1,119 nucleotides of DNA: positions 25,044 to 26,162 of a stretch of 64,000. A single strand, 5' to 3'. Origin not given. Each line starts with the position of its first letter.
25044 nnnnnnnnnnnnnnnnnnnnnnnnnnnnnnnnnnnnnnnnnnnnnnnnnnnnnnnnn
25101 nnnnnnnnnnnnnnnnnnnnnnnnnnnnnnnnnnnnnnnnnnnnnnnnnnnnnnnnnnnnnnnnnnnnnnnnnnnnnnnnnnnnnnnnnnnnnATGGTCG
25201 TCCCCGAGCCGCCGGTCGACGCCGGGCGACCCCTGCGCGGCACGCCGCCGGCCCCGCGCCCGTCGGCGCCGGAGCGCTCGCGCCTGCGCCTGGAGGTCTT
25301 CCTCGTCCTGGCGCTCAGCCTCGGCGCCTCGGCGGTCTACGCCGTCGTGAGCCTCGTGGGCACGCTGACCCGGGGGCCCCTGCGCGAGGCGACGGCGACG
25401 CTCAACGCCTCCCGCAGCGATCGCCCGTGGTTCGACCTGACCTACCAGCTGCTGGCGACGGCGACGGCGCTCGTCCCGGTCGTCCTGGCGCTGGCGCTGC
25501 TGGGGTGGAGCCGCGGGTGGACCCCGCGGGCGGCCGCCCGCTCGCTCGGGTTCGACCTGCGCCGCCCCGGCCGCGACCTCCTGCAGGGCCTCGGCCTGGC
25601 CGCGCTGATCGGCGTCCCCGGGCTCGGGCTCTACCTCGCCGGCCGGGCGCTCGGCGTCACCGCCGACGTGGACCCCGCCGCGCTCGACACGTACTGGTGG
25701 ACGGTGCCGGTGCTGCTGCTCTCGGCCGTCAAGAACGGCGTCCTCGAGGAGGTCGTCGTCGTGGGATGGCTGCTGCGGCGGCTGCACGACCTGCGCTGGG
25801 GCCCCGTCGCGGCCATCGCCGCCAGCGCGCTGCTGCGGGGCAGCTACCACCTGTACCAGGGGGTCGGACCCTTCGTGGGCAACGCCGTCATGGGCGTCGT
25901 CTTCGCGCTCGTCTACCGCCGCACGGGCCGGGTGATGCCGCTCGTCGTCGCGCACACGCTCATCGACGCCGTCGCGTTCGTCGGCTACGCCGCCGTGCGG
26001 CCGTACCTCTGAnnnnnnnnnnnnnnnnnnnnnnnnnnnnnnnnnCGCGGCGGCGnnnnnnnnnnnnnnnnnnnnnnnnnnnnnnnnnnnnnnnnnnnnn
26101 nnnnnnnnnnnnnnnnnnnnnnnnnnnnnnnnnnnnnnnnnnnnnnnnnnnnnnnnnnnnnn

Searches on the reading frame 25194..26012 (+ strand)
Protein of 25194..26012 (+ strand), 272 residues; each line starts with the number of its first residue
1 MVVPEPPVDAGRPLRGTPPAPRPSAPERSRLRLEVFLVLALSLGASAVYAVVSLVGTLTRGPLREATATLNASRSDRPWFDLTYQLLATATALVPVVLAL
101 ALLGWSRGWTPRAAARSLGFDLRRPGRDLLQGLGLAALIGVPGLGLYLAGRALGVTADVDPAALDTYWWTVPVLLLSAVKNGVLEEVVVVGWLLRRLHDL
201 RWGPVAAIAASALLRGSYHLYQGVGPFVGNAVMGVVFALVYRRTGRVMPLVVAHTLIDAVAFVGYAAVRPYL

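Call 51: search_protein_families(library=pfam, proteins=[window:25194-26012:+])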
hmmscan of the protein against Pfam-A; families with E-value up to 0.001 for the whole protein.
window:25194-26012:+ (272 aa): 1 family
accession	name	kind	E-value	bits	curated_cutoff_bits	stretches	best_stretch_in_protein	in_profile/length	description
PF02517.21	Rce1-like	-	3.8e-19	69.2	22.4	1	168-260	2-93/93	Type II CAAX prenyl endopeptidase Rce1-like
